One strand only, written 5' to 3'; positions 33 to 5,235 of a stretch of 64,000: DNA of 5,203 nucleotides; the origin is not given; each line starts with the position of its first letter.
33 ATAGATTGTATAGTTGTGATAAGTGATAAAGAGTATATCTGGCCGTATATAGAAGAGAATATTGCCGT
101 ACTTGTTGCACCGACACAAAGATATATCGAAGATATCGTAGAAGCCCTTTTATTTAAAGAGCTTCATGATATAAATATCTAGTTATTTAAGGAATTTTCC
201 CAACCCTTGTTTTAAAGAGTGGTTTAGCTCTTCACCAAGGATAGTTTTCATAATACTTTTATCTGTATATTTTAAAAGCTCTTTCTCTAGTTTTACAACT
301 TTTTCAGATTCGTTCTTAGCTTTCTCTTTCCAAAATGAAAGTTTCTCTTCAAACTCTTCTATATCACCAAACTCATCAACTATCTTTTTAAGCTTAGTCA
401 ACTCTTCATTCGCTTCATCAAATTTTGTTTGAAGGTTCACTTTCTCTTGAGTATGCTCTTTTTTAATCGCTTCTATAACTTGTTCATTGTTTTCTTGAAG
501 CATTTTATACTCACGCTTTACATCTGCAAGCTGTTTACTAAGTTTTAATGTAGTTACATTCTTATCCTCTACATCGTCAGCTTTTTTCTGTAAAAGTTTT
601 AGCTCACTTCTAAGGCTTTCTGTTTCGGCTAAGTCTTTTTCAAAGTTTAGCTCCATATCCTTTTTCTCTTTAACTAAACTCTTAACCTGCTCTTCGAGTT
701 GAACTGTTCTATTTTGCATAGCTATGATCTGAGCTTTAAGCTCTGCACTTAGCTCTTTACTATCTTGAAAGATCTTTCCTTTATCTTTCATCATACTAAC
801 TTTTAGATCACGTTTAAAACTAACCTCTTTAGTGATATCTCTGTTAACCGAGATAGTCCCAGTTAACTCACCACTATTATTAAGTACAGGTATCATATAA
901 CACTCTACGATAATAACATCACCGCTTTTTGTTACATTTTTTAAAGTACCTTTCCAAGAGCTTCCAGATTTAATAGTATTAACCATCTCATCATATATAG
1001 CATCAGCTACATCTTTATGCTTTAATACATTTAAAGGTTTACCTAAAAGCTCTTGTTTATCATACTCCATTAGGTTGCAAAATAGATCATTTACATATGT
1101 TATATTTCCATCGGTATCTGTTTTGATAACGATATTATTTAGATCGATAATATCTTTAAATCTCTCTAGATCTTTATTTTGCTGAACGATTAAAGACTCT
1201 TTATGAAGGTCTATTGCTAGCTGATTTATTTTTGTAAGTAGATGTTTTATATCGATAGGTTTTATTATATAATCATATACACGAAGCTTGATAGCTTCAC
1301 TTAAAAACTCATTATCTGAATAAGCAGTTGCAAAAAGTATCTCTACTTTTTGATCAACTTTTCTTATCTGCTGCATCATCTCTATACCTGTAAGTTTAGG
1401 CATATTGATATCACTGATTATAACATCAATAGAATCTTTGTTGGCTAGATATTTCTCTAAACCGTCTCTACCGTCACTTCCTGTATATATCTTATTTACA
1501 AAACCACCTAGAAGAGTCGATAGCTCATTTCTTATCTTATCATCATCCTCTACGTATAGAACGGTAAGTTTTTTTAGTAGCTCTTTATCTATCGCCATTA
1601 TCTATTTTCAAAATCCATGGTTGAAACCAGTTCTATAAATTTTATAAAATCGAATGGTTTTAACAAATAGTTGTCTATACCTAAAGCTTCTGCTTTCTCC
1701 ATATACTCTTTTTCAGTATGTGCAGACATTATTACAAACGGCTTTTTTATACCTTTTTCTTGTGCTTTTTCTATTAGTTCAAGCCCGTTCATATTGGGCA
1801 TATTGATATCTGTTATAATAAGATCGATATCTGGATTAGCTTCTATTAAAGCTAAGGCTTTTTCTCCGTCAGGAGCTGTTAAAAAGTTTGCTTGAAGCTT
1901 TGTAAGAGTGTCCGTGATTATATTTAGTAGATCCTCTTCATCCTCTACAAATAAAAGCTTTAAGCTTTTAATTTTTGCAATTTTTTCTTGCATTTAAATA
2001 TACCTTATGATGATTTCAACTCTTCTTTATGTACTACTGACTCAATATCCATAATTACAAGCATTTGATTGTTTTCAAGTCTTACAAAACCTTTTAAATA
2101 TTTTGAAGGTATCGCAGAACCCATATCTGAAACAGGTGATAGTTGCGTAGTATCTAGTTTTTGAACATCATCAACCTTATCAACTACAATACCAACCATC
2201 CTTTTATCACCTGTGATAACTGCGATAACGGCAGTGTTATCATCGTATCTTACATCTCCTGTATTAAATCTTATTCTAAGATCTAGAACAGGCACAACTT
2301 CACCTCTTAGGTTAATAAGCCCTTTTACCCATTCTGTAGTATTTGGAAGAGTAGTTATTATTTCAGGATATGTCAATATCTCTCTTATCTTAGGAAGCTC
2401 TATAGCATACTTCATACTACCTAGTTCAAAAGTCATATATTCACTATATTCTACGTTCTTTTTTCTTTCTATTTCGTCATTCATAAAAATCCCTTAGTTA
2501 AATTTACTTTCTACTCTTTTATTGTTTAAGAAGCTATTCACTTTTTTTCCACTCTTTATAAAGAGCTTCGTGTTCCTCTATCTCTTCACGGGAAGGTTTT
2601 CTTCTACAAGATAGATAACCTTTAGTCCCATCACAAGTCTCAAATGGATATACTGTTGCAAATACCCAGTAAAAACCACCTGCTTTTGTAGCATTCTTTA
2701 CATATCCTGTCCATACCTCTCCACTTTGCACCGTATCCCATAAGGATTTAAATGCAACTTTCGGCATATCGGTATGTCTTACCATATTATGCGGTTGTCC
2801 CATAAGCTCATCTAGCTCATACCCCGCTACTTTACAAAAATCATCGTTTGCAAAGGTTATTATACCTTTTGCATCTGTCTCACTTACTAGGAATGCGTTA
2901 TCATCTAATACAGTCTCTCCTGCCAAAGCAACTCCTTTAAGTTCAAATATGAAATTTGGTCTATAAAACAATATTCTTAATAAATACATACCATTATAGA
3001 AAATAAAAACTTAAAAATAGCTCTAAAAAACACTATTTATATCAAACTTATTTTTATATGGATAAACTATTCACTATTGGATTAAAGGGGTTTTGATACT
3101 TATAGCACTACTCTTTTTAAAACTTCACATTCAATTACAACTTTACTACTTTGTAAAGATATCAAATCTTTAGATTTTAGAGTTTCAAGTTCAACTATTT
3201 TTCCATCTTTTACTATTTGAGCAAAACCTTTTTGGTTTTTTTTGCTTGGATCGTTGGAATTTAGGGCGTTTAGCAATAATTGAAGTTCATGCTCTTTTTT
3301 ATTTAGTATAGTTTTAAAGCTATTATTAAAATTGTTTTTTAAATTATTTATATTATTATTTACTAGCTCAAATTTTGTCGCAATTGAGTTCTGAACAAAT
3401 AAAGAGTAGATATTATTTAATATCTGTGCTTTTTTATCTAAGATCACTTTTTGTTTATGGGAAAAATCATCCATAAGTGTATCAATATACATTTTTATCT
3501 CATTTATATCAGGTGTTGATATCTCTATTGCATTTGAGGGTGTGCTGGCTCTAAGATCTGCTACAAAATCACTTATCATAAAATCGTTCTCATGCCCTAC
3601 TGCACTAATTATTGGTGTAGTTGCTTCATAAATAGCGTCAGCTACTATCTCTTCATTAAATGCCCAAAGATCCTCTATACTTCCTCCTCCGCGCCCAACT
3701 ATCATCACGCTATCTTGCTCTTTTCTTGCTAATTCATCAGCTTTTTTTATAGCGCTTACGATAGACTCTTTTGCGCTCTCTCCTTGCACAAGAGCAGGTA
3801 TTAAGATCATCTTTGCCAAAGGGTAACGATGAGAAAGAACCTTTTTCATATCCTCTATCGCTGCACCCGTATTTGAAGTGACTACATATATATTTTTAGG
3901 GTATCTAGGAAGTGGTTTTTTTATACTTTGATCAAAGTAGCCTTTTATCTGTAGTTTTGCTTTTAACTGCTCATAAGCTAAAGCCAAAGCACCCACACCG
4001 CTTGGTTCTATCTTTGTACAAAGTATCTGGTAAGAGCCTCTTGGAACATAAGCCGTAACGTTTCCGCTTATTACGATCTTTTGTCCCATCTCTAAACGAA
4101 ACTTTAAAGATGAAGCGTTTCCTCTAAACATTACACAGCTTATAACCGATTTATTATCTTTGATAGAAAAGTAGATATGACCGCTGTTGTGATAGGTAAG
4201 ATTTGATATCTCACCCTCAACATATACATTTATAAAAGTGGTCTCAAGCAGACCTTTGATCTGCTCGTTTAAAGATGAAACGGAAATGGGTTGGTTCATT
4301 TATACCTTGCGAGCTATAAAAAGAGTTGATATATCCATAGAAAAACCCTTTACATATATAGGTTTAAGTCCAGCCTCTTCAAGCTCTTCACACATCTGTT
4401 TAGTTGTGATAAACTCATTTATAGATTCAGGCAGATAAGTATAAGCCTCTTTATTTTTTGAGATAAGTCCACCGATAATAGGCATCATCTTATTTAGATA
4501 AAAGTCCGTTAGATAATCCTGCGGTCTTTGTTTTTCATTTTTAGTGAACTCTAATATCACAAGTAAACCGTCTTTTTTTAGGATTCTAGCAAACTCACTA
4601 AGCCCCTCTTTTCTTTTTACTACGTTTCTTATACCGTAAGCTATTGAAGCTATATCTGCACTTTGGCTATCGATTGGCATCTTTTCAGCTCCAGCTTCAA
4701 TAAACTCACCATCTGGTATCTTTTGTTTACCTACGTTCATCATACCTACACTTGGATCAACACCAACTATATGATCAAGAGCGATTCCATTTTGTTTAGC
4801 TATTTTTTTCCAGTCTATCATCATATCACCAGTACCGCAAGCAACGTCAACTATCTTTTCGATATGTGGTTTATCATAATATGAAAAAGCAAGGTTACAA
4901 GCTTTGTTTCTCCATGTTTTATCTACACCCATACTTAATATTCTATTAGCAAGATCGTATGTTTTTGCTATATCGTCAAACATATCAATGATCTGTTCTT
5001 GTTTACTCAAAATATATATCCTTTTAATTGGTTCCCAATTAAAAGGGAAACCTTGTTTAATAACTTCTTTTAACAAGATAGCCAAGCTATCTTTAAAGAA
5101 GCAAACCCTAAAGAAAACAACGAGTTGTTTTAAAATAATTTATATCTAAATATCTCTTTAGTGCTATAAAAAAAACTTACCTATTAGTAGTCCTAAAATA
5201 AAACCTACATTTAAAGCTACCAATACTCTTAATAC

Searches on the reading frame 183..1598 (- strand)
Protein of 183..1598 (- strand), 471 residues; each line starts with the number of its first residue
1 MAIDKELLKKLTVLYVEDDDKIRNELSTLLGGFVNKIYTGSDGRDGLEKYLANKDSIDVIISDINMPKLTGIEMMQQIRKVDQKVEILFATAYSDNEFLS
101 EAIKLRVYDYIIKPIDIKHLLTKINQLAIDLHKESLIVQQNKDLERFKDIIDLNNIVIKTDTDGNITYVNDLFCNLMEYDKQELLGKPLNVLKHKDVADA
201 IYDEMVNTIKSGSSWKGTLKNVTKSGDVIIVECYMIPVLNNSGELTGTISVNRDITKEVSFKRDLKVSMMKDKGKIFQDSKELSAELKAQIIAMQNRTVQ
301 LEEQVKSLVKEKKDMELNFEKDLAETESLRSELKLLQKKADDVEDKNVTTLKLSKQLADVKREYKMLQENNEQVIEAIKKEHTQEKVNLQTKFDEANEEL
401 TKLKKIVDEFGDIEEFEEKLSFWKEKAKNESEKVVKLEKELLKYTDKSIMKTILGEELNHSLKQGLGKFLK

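Call 28: search_protein_families(library=pfam, proteins=[window:183-1598:-], max_evalue=0.001)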
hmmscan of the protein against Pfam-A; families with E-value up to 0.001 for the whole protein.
window:183-1598:- (471 aa): 5 families
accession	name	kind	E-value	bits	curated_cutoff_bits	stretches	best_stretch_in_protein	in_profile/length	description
PF00072.30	Response_reg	-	1.4e-22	80.4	30.2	1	13-124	1-110/111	Response regulator receiver domain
PF13426.13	PAS_9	-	5.2e-18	65.7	27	1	156-257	4-103/103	PAS domain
PF00989.32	PAS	-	7.7e-13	48.9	22.6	1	153-255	10-113/113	PAS fold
PF08447.18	PAS_3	-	2.7e-10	40.8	25.6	1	167-251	2-88/89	PAS fold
PF08448.16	PAS_4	-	5e-10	40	23.1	1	156-258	7-108/110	PAS fold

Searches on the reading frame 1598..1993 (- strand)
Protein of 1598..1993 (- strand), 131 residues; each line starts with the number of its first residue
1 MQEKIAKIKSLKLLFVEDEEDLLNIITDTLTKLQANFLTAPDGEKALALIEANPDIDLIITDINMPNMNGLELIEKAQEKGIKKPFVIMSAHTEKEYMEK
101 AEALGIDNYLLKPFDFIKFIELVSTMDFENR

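Call 28: search_protein_families(library=pfam, proteins=[window:1598-1993:-], max_evalue=0.001)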
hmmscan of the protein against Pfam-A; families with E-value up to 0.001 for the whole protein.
window:1598-1993:- (131 aa): 1 family
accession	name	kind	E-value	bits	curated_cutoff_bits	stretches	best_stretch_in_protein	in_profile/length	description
PF00072.30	Response_reg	-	4.8e-24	85.1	30.2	1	14-123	2-110/111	Response regulator receiver domain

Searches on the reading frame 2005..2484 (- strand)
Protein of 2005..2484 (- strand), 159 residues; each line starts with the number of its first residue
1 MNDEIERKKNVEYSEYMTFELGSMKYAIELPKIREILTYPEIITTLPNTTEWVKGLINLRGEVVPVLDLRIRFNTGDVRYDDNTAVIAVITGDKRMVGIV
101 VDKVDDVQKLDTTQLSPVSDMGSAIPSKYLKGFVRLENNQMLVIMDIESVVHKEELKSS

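Call 28: search_protein_families(library=pfam, proteins=[window:2005-2484:-], max_evalue=0.001)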
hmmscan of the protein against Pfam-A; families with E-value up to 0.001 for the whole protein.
window:2005-2484:- (159 aa): 1 family
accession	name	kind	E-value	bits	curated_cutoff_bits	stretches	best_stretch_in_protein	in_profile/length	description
PF01584.24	CheW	-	2.2e-36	125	23.5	1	15-154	1-137/138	CheW-like domain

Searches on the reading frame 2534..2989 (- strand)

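Call 28: search_protein_families(library=pfam, proteins=[window:2534-2989:-], max_evalue=0.001)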
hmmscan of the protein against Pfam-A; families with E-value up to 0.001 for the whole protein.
window:2534-2989:- (151 aa): 3 families
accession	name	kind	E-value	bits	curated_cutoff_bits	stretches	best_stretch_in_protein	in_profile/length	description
PF08447.18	PAS_3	-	3.8e-13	50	25.6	1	45-121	2-80/89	PAS fold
PF13426.13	PAS_9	-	1.8e-08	35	27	1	31-122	2-90/103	PAS domain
PF00989.32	PAS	-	2.8e-08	34.2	22.6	1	26-134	5-97/113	PAS fold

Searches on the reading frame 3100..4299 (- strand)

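Call 4: search_protein_families(library=pfam, proteins=[window:3100-4299:-], max_evalue=0.01)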
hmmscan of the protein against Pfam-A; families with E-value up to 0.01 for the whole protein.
window:3100-4299:- (399 aa): 3 families
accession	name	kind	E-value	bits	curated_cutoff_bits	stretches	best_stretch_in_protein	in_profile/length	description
PF02601.20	Exonuc_VII_L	-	3.1e-74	250.7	35.9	2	121-299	1-176/315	Exonuclease VII, large subunit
PF13742.12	tRNA_anti_2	-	5.3e-31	107.2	27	1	5-98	1-95/95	OB-fold nucleic acid binding domain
PF01336.31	tRNA_anti-codon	-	2e-13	50.5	27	1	25-99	1-74/75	OB-fold nucleic acid binding domain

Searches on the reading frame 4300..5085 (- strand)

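Call 4: search_protein_families(library=pfam, proteins=[window:4300-5085:-], max_evalue=0.01)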
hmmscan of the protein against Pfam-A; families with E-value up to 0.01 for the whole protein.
window:4300-5085:- (261 aa): 8 families
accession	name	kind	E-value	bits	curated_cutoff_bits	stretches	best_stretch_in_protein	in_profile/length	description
PF01209.24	Ubie_methyltran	-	6.5e-44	150.4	20.1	1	27-258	4-231/233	ubiE/COQ5 methyltransferase family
PF08241.18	Methyltransf_11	-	7.8e-13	49.3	21.2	1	79-177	1-95/95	Methyltransferase domain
PF13649.12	Methyltransf_25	-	1.9e-11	44.9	27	1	78-173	1-97/97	Methyltransferase domain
PF13847.12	Methyltransf_31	-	5.8e-08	33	27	1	77-187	6-118/145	Methyltransferase domain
PF13489.12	Methyltransf_23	-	7e-06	26.3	27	1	76-242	24-161/164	Methyltransferase domain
PF08242.18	Methyltransf_12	-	2.8e-05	25.2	30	1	79-175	1-98/98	Methyltransferase domain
PF05148.21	Methyltransf_8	-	0.00078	19.8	27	0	28-181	26-160/219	Hypothetical methyltransferase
PF20922.3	Anamorsin_N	-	0.003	17.7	27.1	1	153-214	63-123/163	Anamorsin, N-terminal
